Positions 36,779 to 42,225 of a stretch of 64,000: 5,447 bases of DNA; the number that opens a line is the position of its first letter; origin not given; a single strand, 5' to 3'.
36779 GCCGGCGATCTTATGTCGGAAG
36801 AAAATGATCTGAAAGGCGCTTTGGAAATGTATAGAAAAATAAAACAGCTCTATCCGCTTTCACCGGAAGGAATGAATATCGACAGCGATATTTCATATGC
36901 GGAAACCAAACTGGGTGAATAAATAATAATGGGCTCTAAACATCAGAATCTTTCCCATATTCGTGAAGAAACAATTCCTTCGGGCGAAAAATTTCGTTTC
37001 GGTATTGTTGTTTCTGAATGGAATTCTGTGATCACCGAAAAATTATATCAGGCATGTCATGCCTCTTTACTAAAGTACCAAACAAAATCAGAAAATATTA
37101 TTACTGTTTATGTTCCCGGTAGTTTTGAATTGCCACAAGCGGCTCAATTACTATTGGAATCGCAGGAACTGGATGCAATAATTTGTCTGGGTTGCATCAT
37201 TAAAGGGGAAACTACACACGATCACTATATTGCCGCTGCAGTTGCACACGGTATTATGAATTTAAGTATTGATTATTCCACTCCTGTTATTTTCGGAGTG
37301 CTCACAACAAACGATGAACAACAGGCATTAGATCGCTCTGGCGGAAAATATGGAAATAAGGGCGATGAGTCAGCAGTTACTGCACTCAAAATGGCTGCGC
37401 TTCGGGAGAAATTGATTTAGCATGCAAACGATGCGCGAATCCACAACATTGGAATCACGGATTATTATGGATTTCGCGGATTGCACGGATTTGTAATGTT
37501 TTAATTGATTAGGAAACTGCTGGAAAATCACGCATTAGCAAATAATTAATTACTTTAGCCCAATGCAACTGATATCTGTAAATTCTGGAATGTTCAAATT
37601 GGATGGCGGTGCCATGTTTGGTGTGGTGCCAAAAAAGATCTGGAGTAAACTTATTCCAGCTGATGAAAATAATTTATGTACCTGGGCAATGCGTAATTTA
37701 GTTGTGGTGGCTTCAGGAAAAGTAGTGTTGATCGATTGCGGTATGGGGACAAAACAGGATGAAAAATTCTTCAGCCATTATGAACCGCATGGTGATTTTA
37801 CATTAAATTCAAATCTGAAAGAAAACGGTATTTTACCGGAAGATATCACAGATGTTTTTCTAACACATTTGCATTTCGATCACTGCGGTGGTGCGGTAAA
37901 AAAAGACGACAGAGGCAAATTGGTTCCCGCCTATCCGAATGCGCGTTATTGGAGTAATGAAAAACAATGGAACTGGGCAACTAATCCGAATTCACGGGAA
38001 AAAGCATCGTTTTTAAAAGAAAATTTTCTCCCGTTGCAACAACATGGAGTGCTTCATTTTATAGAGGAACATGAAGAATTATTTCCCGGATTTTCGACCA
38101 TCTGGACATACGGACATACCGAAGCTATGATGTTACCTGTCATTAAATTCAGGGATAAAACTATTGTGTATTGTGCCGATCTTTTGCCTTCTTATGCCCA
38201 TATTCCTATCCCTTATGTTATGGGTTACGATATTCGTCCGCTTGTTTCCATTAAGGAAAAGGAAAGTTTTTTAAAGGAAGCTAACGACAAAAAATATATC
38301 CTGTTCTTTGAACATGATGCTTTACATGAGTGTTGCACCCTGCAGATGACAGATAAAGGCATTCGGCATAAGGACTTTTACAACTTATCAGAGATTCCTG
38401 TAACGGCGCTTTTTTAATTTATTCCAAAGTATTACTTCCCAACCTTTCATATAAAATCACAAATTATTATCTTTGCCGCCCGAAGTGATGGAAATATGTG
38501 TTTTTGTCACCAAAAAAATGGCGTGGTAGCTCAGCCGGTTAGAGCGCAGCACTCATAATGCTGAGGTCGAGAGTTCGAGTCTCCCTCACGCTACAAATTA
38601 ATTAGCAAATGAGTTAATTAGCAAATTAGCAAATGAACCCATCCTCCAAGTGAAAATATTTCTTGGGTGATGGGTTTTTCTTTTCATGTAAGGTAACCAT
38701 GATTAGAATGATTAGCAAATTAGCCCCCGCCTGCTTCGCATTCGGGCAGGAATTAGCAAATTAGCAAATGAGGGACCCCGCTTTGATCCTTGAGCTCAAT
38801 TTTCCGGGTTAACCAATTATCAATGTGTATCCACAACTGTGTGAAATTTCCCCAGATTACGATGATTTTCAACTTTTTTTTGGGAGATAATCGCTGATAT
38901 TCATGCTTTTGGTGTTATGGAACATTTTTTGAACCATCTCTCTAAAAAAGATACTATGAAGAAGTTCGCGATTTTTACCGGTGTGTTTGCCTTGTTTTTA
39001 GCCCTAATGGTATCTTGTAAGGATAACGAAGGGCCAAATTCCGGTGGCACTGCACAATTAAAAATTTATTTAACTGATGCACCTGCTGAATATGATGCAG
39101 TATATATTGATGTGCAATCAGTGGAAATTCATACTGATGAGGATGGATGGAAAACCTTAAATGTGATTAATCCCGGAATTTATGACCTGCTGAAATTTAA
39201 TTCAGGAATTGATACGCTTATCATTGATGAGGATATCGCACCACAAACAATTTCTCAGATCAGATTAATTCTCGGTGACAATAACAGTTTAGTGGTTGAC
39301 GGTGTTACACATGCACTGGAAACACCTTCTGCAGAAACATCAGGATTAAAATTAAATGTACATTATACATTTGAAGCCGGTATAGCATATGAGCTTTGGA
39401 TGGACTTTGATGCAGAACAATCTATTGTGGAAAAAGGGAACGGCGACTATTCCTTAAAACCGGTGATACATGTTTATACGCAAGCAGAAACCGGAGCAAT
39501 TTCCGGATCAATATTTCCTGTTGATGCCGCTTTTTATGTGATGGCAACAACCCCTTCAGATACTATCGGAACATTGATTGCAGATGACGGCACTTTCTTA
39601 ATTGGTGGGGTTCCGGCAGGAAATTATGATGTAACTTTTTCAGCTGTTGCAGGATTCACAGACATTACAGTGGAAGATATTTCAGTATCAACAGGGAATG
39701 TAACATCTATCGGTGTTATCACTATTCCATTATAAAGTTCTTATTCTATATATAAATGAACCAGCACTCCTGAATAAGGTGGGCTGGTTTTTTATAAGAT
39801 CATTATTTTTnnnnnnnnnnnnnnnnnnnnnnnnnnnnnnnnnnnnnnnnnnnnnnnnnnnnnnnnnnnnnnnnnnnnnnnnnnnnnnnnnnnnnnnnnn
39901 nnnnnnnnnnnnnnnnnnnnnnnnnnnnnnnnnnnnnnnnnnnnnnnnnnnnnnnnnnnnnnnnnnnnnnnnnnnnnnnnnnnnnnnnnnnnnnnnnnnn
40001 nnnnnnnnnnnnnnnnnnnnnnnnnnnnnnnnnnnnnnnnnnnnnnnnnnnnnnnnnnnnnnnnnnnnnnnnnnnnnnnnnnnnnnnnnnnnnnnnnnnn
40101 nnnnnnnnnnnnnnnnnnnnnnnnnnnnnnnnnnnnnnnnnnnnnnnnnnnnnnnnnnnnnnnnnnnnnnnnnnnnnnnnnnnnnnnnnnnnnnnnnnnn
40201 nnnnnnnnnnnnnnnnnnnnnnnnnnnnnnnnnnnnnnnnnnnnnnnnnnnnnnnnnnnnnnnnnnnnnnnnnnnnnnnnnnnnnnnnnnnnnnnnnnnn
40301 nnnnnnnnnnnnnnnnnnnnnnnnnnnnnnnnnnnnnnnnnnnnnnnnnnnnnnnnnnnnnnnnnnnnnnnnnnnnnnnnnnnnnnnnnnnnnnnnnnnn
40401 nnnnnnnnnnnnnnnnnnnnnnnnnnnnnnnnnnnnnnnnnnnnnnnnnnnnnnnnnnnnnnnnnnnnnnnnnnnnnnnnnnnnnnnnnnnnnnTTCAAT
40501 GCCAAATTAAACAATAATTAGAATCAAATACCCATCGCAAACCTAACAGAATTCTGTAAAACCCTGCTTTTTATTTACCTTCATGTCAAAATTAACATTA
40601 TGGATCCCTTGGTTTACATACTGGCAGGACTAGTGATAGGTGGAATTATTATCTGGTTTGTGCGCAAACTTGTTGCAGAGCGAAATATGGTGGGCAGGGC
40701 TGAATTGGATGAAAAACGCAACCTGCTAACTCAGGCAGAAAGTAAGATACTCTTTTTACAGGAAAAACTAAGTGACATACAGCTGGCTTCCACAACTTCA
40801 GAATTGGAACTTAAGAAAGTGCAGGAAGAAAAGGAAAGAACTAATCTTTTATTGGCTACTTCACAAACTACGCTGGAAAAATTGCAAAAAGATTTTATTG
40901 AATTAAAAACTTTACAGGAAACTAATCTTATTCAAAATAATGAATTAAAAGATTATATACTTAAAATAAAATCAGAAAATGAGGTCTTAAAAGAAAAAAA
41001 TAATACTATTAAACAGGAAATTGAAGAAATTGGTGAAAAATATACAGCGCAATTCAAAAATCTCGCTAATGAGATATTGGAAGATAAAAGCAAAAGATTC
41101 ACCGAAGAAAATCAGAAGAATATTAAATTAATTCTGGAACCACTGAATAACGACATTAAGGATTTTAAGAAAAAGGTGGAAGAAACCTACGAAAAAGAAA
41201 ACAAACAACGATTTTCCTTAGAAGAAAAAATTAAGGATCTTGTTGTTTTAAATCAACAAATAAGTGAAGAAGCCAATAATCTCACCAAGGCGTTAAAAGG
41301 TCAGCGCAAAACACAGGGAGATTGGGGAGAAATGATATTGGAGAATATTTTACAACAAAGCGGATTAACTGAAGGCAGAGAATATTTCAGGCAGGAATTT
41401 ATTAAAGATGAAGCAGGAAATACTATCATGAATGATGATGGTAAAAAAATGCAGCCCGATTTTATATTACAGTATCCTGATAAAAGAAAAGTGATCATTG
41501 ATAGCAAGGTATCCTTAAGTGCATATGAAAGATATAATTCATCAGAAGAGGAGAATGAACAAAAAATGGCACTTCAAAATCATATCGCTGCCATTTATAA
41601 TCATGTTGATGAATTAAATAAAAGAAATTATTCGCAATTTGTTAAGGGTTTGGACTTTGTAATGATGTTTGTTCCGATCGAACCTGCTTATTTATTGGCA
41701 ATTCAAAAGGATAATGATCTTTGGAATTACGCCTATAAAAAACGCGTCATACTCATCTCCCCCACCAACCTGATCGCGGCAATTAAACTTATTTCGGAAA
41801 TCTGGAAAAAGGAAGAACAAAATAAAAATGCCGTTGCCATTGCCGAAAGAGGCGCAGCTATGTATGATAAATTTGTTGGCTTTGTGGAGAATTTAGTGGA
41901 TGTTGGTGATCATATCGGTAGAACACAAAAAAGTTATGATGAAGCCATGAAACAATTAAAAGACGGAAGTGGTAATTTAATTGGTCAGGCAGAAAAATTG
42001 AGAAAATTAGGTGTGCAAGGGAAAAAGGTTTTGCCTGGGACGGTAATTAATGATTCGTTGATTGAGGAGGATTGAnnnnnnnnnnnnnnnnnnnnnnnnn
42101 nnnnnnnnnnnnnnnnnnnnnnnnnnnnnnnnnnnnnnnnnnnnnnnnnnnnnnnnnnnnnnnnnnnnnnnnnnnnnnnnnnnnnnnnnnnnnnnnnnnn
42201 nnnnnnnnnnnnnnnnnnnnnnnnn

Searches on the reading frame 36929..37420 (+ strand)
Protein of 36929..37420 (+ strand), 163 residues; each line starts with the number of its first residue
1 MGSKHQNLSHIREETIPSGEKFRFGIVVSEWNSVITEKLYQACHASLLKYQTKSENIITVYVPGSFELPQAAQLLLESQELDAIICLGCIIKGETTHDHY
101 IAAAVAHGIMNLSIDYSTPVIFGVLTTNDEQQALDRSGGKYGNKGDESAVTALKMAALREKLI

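Call 84: search_protein_families(library=pfam, proteins=[window:36929-37420:+], max_evalue=0.00001)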
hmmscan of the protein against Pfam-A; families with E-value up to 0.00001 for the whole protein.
window:36929-37420:+ (163 aa): 1 family
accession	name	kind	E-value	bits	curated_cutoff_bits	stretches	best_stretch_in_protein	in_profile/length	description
PF00885.24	DMRL_synthase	-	6.6e-53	178.8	26.7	1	22-159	2-138/139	6,7-dimethyl-8-ribityllumazine synthase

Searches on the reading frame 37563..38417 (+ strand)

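Call 14: search_protein_families(library=pfam, proteins=[window:37563-38417:+], max_evalue=0.001)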
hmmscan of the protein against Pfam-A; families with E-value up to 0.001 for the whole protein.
window:37563-38417:+ (284 aa): 2 families
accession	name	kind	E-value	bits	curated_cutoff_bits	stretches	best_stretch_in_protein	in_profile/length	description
PF00753.33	Lactamase_B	-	4.5e-21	76.1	22.7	1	47-251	10-196/196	Metallo-beta-lactamase superfamily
PF12706.13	Lactamase_B_2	-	0.00059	19.9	27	1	55-141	3-78/200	Beta-lactamase superfamily domain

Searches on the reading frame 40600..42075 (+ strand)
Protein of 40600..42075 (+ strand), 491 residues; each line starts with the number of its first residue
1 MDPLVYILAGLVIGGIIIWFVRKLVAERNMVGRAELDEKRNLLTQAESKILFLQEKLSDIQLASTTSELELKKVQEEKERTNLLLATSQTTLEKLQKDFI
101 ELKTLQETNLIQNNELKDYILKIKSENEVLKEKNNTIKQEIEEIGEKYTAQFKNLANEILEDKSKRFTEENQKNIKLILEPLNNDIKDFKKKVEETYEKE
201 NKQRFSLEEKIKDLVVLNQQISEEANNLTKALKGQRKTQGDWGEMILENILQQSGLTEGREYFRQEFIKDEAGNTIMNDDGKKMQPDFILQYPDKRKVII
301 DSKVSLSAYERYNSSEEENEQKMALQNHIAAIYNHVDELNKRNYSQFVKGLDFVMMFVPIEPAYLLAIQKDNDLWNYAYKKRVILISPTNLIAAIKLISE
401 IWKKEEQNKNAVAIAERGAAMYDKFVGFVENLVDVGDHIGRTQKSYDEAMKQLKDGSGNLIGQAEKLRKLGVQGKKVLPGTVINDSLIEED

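Call 14: search_protein_families(library=pfam, proteins=[window:40600-42075:+], max_evalue=0.001)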
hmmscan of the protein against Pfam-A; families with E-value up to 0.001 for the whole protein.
window:40600-42075:+ (491 aa): 1 family
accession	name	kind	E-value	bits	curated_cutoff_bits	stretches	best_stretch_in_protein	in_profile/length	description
PF02646.22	RmuC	-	1.4e-100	336.6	26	1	174-476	2-290/291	RmuC family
